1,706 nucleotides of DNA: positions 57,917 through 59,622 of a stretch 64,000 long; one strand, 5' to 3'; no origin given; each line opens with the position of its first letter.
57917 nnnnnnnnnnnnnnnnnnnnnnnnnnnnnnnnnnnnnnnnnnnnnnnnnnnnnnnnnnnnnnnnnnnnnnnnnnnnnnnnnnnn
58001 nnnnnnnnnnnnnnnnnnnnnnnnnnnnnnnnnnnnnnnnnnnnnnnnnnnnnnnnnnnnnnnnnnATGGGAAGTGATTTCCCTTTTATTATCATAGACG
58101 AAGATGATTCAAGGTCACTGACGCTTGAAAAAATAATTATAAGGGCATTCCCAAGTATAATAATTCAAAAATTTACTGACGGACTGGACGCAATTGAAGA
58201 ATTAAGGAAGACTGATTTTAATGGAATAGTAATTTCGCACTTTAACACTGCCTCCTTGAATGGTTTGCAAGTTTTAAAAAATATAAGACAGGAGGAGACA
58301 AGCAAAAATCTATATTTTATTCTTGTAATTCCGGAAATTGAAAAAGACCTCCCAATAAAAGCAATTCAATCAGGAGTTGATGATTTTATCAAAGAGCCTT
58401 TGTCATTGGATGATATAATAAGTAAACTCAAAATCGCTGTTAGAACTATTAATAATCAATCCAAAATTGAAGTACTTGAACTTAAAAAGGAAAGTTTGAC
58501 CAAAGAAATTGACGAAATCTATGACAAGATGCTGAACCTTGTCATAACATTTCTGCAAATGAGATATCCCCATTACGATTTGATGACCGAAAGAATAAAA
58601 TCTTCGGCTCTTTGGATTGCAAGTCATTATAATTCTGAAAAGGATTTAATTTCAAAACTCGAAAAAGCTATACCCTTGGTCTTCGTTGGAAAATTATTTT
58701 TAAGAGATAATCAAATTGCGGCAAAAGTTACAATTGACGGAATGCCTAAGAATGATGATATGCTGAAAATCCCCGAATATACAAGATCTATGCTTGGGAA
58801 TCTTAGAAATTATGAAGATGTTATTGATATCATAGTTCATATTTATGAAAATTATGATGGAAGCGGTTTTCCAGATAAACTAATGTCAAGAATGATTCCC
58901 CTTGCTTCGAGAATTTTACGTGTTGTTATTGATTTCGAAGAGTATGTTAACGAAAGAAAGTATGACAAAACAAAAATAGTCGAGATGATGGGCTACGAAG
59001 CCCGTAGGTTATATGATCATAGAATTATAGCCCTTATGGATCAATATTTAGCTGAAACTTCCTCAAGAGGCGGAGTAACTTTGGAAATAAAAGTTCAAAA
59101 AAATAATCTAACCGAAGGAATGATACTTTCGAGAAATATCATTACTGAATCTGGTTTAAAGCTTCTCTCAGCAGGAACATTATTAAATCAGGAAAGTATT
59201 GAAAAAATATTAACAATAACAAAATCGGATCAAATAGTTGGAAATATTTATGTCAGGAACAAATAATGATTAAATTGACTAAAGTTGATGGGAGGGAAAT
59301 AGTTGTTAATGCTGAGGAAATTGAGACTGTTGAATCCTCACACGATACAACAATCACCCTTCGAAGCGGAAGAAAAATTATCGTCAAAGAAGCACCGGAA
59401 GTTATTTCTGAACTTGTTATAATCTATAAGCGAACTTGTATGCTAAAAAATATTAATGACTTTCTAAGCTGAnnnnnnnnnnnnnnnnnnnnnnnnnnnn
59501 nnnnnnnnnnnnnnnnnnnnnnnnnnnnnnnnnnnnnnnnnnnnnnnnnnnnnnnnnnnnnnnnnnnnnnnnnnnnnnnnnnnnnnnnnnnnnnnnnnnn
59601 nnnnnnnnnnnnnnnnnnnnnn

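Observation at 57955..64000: Low-GC, tightly packed five-gene block beginning where clpB is truncated: candidate uncharacterised signalling or defence module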

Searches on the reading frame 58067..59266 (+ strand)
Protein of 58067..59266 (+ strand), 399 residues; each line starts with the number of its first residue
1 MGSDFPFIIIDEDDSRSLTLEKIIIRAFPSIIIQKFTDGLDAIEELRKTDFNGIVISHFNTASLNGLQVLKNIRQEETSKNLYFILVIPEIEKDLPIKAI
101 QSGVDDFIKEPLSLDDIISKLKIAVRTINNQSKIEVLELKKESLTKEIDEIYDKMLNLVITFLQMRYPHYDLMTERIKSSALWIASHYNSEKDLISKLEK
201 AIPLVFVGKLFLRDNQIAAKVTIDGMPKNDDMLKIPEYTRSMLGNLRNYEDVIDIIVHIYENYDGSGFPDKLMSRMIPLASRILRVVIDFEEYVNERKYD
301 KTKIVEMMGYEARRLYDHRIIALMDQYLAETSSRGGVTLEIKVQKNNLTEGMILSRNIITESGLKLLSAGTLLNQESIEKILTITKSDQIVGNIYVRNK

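Call 6: search_protein_families(library=pfam, proteins=[window:58067-59266:+], max_evalue=0.01)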
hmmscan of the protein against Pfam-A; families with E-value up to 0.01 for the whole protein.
window:58067-59266:+ (399 aa): 2 families
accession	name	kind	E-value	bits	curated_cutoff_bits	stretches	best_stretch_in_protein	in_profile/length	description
PF13487.12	HD_5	-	2.9e-19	69.9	27.2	1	158-318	2-168/170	HD domain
PF00072.30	Response_reg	-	2.3e-09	37.8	30.2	1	8-121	2-110/111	Response regulator receiver domain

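Call 7: search_protein_families(library=padloc, proteins=[window:58067-59266:+], max_evalue=0.01)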
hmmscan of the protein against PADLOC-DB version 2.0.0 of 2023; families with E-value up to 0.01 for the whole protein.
window:58067-59266:+ (399 aa): 0 families

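Call 22: search_solved_structures(query=window:58067-59266:+, show_alignments=3, max_evalue=0.001)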
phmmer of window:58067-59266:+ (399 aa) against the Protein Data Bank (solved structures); distinct sequences matched with E-value up to 0.001: 88 (the best 60 are shown).
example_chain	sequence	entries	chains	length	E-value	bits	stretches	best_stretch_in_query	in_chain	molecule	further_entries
4hnq_A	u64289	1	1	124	1.8e-11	46.9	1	8-121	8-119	Chemotaxis protein CheY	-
4hns_A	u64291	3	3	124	2.5e-11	46.5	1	8-121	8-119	Chemotaxis protein CheY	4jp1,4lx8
3to5_A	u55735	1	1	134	2.6e-11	46.4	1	7-121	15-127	CheY homolog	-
1vlz_A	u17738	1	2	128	1.8e-09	40.3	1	5-121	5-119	CHEY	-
1ab5_A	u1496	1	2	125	3.2e-09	39.5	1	6-121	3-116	CHEY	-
2fka_A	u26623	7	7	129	3.4e-09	39.4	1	4-121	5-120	Chemotaxis protein cheY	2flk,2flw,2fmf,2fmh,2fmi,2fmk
6chy_A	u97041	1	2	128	3.4e-09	39.4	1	5-121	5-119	CHEY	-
2id7_A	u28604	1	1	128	3.4e-09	39.4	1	5-121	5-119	Chemotaxis protein cheY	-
2che_A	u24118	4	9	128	3.5e-09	39.4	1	5-121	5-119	CHEY | Chemotaxis protein cheY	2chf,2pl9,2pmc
2id9_A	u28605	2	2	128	6.5e-09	38.5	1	5-121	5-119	Chemotaxis protein cheY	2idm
1d4z_A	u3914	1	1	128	6.6e-09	38.5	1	5-121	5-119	CHEMOTAXIS PROTEIN CHEY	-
1ymu_A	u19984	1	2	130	8.5e-09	38.1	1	4-121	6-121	CHEY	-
1djm_A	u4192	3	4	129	8.9e-09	38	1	4-121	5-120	CHEMOTAXIS PROTEIN Y | Chemotaxis protein cheY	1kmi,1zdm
3olw_A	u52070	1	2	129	8.9e-09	38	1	4-121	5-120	Chemotaxis protein CheY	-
3olx_A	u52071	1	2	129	8.9e-09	38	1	4-121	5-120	Chemotaxis protein CheY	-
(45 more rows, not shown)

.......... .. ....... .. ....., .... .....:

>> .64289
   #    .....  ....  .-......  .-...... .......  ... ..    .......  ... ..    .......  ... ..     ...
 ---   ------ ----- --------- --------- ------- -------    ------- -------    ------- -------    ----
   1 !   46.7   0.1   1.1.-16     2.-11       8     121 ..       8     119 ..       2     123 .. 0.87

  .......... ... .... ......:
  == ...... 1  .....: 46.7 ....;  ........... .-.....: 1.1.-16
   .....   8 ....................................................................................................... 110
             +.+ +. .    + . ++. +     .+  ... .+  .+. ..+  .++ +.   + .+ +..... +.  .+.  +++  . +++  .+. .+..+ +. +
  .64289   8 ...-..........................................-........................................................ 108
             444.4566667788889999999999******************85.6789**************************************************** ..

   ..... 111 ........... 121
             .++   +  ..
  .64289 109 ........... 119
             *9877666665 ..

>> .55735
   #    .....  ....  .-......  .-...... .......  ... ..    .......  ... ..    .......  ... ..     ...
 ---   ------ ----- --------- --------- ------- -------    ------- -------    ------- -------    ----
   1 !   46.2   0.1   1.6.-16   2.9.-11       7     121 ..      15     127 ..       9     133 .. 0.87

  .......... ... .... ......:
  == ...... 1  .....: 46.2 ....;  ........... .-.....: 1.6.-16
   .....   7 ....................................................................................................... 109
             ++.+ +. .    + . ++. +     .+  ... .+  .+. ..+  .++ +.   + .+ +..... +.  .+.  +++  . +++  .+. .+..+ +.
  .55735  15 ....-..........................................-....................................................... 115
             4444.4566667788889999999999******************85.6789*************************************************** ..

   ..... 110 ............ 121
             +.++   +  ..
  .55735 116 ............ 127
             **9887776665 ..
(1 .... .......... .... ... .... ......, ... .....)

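Call 41: search_protein_families(library=ncbifam, proteins=[window:58067-59266:+], max_evalue=0.001)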
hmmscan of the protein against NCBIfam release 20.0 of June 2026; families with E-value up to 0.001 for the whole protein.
window:58067-59266:+ (399 aa): 28 families (the best 25 are shown)
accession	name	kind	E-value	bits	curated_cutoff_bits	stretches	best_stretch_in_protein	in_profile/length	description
NF053512.1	nitric_RR_NosR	exception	5.4e-43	147.6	400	1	122-395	148-421/422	response regulator c-di-GMP phosphodiesterase, NosR family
NF007901.0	PRK10610.1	equivalog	1.2e-09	38.4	189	1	33-121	33-120/129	chemotaxis response regulator CheY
TIGR02154.1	PhoB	equivalog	4.2e-09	36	296.2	1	41-160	37-155/226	phosphate regulon transcriptional regulator PhoB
NF007135.0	PRK09581.1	equivalog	2.8e-08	33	474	1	8-134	159-281/457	PleD family two-component system response regulator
NF045991.1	RespRegCtrARhodob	equivalog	9.7e-08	32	350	1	9-136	5-129/224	response regulator transcription factor CtrA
NF007546.0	PRK10161.1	equivalog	2.7e-07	30.4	471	1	55-147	50-142/229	phosphate response regulator transcription factor PhoB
NF008176.1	PRK10923.1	equivalog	2.9e-07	29.4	620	1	9-136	8-130/469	nitrogen regulation protein NR(I)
NF006900.1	PRK09390.1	equivalog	6.3e-07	29.1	255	1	7-135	7-130/203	response regulator FixJ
TIGR01387.1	cztR_silR_copR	subfamily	6.8e-07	29.1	279.2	1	32-145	24-136/218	heavy metal response regulator transcription factor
NF040689.1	MtrAB_MtrA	equivalog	9.5e-07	28.4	300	1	9-148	3-135/219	MtrAB system response regulator MtrA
TIGR01818.1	ntrC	equivalog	1.1e-06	27.7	558.6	1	8-138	2-127/463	nitrogen regulation protein NR(I)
NF012227.0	AdeR_RR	equivalog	2.9e-06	26.9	340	1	37-154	42-157/239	efflux system response regulator transcription factor AdeR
NF012023.0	PRK15479.1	equivalog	6.9e-06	25.8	337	1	30-132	24-123/224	transcriptional regulator TctD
NF051850.1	RespRegRprY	equivalog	9.8e-06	25.1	370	1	30-136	28-131/234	response regulator transcription factor RprY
NF047793.1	ResRegPgtA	equivalog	1.2e-05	24.4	650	1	33-147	32-141/414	two-component system response regulator PgtA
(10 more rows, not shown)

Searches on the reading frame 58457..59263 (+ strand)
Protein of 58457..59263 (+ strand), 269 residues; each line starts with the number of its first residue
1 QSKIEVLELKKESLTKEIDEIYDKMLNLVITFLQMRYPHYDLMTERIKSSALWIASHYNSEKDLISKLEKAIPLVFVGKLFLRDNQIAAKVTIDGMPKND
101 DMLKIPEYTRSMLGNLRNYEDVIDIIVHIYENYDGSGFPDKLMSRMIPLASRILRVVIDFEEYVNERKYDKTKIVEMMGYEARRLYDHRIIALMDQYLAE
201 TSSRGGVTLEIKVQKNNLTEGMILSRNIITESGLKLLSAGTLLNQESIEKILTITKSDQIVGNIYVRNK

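Call 54: search_solved_structures(query=window:58457-59263:+, show_alignments=3, max_evalue=1)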
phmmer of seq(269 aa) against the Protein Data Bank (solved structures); distinct sequences matched with E-value up to 1: 14.
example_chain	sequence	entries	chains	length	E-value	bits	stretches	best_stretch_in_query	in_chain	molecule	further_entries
9rbz_A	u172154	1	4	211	0.00027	23.6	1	23-173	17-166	HD domain/sensory box protein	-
9rc0_A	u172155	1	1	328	0.00085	22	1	24-172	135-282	HD domain/sensory box protein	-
5z7c_A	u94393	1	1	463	0.0059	19.2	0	115-199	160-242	3'3'-cGAMP-specific phosphodiesterase 3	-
4r8z_A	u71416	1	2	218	0.0066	19.1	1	127-169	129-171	Cyclic di-GMP phosphodiesterase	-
8eu4_A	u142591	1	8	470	0.57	12.7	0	74-175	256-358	Pyruvate kinase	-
8eq0_B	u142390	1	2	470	0.58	12.7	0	74-183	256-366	Pyruvate kinase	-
8eq3_A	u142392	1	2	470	0.61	12.6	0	74-175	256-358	Pyruvate kinase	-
8eds_A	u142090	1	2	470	0.66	12.5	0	74-175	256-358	Pyruvate kinase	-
8eq1_A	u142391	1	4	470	0.66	12.5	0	74-175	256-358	Pyruvate kinase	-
8edr_A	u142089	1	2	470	0.66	12.5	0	74-175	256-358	Pyruvate kinase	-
8edt_A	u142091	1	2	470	0.66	12.5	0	74-175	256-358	Pyruvate kinase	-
4yng_A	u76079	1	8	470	0.67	12.5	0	74-175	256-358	Pyruvate kinase I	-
1pky_A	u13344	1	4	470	0.91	12.1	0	74-175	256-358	PYRUVATE KINASE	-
1e0u_A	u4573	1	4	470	0.92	12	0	74-175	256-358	Pyruvate kinase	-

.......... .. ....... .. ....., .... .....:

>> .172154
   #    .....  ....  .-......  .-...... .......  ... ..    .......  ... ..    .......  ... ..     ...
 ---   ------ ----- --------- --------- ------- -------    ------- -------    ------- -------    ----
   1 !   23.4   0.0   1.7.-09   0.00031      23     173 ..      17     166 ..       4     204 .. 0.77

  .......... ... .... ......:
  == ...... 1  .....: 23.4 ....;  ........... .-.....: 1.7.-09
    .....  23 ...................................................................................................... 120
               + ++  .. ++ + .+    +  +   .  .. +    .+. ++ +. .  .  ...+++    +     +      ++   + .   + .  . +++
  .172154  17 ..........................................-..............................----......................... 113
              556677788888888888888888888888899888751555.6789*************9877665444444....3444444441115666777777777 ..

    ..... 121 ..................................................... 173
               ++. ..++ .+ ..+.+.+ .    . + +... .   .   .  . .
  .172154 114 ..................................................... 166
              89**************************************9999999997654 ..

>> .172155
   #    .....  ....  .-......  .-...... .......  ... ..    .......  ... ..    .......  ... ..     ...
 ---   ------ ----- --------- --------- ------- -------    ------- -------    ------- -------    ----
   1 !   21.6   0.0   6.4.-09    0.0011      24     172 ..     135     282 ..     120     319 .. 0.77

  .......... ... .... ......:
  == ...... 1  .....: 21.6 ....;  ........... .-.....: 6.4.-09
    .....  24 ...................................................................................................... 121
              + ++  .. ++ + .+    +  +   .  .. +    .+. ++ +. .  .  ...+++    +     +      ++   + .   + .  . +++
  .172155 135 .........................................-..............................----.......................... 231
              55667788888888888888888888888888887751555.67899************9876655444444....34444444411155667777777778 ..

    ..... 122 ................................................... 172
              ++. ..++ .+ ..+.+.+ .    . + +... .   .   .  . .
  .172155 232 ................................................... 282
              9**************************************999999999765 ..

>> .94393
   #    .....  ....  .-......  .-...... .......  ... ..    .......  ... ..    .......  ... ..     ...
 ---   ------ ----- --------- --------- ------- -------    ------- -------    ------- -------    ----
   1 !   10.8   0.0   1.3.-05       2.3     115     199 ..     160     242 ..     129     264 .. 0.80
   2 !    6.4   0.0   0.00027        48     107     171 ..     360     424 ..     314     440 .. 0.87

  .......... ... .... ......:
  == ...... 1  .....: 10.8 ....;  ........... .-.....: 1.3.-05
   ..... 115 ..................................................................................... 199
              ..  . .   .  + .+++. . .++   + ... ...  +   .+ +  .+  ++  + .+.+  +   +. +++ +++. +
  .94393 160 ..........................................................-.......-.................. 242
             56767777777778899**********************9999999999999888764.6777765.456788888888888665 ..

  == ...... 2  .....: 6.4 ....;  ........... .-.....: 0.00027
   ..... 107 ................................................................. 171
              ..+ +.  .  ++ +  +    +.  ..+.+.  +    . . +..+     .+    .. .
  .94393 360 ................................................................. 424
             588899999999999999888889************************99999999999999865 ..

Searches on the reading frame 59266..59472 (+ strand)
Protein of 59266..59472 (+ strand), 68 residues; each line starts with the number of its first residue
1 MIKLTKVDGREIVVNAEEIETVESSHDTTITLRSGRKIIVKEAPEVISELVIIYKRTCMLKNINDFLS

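Call 6: search_protein_families(library=pfam, proteins=[window:59266-59472:+], max_evalue=0.01)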
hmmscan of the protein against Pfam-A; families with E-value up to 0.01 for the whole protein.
window:59266-59472:+ (68 aa): 2 families
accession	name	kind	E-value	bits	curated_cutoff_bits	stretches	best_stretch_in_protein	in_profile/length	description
PF06289.16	FlbD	-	1.5e-20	73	24.7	1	1-58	1-58/59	Flagellar and Swarming motility proteins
PF06004.18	DUF903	-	2.9e-05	24.3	27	0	28-46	2-20/49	Bacterial protein of unknown function (DUF903)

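Call 7: search_protein_families(library=padloc, proteins=[window:59266-59472:+], max_evalue=0.01)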
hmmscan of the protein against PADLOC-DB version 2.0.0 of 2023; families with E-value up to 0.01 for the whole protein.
window:59266-59472:+ (68 aa): 0 families

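Call 41: search_protein_families(library=ncbifam, proteins=[window:59266-59472:+], max_evalue=0.001)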
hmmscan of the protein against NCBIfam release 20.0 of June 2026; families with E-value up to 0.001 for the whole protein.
window:59266-59472:+ (68 aa): 1 family
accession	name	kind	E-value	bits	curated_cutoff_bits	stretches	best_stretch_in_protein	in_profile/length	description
NF033216.1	lipo_YgdI_YgdR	subfamily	0.00025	20.9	42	0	25-46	20-41/71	YgdI/YgdR family lipoprotein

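Call 57: search_solved_structures(query=window:59266-59472:+, show_alignments=2, max_evalue=1)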
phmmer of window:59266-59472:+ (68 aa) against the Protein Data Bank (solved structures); distinct sequences matched with E-value up to 1: 1.
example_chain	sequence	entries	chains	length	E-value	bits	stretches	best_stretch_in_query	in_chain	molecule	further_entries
4v8p_BW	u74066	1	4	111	0.76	13.5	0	21-59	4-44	60S RIBOSOMAL PROTEIN L31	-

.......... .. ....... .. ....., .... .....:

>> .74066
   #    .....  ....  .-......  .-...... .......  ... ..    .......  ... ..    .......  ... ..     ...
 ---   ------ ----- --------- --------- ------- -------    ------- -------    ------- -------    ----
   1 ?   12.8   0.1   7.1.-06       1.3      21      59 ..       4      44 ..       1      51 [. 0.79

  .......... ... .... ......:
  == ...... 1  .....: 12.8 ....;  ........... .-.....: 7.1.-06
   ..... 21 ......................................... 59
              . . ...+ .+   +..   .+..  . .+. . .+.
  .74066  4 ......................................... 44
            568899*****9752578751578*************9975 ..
